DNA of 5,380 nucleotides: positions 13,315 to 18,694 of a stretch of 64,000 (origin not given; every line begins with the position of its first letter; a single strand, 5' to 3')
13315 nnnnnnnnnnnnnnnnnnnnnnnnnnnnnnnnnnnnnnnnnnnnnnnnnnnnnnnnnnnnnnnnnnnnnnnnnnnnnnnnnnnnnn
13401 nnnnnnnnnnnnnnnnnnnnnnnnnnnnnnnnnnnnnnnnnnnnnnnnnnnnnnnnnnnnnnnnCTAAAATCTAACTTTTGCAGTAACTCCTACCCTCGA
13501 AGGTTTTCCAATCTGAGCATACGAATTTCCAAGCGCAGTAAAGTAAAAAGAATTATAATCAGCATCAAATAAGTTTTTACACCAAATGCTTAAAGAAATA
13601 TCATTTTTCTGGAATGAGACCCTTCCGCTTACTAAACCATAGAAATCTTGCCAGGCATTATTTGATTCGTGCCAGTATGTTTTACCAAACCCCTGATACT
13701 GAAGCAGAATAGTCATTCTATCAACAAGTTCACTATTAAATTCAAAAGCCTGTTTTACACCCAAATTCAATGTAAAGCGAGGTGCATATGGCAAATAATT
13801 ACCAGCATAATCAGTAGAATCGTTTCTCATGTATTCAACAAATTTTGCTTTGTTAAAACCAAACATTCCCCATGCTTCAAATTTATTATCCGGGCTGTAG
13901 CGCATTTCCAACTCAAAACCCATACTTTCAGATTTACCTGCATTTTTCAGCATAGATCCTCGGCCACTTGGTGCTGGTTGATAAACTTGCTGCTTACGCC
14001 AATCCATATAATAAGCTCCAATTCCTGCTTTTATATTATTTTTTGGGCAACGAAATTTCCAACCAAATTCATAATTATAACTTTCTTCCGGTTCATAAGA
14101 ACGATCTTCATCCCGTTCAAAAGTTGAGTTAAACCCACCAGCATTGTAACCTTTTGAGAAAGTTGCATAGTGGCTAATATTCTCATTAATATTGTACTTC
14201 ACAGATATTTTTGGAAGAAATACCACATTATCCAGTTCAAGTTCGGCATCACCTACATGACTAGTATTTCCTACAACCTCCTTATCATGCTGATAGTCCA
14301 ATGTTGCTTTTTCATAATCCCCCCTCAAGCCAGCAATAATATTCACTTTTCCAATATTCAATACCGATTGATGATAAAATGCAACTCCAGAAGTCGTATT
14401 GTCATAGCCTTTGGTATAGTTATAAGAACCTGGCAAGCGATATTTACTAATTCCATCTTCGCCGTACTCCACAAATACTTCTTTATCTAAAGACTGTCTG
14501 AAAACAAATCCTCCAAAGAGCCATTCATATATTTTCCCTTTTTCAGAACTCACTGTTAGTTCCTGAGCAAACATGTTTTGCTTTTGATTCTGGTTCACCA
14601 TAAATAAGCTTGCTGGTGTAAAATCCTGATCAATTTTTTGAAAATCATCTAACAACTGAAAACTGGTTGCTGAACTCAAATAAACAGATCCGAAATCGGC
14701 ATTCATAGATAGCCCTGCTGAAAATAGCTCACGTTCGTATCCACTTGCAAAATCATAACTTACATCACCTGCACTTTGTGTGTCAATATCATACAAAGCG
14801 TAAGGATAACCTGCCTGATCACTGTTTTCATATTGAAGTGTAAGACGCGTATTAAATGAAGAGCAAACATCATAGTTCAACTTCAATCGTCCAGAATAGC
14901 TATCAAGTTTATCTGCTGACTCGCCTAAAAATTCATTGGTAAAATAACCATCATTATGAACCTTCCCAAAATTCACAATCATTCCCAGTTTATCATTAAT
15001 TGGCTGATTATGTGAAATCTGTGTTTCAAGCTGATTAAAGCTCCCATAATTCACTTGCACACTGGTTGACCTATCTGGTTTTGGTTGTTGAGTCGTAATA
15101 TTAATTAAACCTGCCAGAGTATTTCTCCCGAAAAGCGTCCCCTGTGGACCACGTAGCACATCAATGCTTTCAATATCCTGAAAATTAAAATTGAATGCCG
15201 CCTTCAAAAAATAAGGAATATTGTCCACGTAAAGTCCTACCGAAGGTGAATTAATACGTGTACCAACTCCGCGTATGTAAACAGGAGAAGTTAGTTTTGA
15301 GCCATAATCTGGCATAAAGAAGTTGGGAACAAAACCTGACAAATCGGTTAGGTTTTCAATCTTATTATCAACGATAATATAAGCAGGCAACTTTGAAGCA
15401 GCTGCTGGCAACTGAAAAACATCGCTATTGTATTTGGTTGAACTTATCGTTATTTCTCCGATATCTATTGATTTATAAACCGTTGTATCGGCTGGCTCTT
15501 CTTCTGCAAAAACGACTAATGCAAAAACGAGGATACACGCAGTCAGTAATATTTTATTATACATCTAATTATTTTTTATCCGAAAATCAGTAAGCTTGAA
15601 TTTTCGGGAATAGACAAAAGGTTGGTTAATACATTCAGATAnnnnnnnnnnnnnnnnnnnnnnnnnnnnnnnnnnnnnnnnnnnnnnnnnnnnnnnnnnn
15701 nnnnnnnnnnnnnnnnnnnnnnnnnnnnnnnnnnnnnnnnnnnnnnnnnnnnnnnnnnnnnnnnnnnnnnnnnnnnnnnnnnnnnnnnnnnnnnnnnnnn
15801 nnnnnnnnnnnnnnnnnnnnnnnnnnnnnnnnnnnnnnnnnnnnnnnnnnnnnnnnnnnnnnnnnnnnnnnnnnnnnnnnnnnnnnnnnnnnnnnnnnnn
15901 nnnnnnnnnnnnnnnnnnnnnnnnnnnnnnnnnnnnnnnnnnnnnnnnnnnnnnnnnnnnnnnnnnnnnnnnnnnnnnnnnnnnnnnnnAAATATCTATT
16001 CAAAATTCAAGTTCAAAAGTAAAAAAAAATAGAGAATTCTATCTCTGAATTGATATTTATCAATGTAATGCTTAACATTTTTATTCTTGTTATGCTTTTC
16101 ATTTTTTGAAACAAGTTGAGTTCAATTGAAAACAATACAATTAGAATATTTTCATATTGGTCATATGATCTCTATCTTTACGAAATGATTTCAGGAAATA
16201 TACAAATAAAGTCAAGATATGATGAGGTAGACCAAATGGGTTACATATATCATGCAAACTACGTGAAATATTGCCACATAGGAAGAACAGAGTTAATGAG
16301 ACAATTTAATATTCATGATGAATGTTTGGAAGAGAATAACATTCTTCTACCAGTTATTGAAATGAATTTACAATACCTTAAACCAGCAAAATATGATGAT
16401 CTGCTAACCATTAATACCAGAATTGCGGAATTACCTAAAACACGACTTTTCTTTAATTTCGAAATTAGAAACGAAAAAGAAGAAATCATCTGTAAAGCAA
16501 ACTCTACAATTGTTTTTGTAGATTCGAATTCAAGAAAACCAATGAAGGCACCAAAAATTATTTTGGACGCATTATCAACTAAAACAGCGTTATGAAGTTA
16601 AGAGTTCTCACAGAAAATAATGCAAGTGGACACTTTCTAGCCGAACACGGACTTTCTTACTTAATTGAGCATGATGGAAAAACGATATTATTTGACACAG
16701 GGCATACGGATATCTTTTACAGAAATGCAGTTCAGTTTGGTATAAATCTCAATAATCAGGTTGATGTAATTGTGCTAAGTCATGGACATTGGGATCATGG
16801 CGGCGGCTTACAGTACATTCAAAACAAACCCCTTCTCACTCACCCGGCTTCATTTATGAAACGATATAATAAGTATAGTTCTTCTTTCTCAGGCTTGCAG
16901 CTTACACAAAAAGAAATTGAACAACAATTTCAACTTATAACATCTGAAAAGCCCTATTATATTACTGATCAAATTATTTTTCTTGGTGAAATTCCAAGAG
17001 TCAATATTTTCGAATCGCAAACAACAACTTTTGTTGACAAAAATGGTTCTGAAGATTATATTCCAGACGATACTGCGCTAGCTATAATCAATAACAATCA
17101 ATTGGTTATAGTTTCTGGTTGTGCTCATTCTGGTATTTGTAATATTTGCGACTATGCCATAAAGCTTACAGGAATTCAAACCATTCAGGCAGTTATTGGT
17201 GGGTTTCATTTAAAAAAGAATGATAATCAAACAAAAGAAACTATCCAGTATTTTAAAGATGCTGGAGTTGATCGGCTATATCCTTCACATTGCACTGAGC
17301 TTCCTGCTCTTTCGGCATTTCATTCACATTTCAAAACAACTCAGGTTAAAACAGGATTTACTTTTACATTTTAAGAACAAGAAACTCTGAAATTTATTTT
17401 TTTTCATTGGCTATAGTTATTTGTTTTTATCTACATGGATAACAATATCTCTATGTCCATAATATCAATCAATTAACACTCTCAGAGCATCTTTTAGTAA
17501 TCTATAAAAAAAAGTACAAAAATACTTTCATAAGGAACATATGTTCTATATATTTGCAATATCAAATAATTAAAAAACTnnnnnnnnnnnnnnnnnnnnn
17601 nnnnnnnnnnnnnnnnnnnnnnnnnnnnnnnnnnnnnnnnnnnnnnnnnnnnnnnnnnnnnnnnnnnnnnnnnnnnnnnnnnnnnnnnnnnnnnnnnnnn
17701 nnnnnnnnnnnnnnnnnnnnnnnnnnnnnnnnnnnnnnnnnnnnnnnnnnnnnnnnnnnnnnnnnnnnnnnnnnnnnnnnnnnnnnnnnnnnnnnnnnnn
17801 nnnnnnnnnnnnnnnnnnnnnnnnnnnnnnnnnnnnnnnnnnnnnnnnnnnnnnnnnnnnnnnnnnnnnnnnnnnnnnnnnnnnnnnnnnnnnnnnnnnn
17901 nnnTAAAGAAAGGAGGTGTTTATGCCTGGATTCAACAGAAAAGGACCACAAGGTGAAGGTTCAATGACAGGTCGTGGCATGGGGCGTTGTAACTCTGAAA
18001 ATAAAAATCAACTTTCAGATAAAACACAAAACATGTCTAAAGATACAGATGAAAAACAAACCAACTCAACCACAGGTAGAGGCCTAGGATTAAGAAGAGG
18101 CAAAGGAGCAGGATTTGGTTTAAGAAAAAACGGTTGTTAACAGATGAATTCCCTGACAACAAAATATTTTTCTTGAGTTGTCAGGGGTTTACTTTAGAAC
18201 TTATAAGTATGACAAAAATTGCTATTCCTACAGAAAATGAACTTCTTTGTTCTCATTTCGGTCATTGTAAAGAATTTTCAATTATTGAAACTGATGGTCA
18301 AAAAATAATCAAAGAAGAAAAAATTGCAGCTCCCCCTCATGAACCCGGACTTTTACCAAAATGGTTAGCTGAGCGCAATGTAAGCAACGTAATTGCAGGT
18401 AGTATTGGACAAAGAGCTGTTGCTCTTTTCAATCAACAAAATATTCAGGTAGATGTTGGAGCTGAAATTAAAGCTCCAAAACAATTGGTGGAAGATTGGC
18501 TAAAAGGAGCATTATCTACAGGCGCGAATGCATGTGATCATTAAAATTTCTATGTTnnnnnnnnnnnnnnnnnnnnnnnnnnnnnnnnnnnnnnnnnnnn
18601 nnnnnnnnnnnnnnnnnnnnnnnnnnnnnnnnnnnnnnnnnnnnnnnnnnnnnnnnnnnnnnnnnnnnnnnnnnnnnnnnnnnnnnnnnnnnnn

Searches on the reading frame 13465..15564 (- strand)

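Call 7: search_protein_families(library=pfam, proteins=[window:13465-15564:-], max_evalue=0.001)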
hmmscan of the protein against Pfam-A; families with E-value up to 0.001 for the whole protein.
window:13465-15564:- (699 aa): 2 families
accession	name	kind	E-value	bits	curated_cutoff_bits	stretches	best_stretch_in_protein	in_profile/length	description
PF00593.30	TonB_dep_Rec_b-barrel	-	5.1e-35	122.6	27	1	244-665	18-436/436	TonB dependent receptor-like, beta-barrel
PF07715.20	Plug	-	4.6e-13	50.1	23.9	1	50-152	3-106/107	TonB-dependent Receptor Plug Domain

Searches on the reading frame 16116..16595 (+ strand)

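Call 20: search_protein_families(library=pfam, proteins=[window:16116-16595:+], max_evalue=0.001)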
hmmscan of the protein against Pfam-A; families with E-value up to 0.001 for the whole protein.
window:16116-16595:+ (159 aa): 3 families
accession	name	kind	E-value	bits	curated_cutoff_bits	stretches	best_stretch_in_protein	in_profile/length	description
PF13279.12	4HBT_2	-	8.9e-16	58.9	25.5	1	36-153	4-122/122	Thioesterase-like superfamily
PF03061.28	4HBT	-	1.1e-14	54.9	20.6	1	41-125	1-78/79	Thioesterase superfamily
PF01643.23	Acyl-ACP_TE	-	3e-08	33.9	23.7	1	60-150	37-128/131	Acyl-ACP thioesterase N-terminal domain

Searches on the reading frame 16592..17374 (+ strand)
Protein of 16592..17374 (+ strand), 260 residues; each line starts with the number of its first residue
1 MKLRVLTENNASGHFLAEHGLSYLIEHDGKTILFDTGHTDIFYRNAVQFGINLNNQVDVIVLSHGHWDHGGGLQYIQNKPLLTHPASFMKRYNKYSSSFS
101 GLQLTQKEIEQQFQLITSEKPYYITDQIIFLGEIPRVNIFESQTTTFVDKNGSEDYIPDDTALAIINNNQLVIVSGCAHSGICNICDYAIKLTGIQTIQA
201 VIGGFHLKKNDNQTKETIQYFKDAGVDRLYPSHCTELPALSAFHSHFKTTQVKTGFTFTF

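Call 20: search_protein_families(library=pfam, proteins=[window:16592-17374:+], max_evalue=0.001)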
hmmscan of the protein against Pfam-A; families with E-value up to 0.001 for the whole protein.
window:16592-17374:+ (260 aa): 4 families
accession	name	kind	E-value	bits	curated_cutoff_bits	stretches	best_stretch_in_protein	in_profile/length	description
PF00753.33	Lactamase_B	-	1.6e-12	48.2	22.7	1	20-79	6-66/196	Metallo-beta-lactamase superfamily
PF13483.12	Lactamase_B_3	-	6e-06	26.8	24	1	22-102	9-68/160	Beta-lactamase superfamily domain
PF12706.13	Lactamase_B_2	-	3.1e-05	24.1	27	1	31-78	2-52/200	Beta-lactamase superfamily domain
PF16661.11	Lactamase_B_6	-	5.8e-05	23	27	1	24-79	1-58/193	Metallo-beta-lactamase superfamily domain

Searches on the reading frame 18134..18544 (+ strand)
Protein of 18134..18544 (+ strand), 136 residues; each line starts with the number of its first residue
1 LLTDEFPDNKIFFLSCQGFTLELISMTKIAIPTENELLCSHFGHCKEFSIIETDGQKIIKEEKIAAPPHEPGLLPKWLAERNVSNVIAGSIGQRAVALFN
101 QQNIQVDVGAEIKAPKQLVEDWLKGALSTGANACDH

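Call 20: search_protein_families(library=pfam, proteins=[window:18134-18544:+], max_evalue=0.001)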
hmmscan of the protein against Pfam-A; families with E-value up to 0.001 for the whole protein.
window:18134-18544:+ (136 aa): 1 family
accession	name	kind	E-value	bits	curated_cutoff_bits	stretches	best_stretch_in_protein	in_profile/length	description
PF02579.22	Nitro_FeMo-Co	-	3.5e-18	66.1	26.3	1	36-122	3-92/94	Dinitrogenase iron-molybdenum cofactor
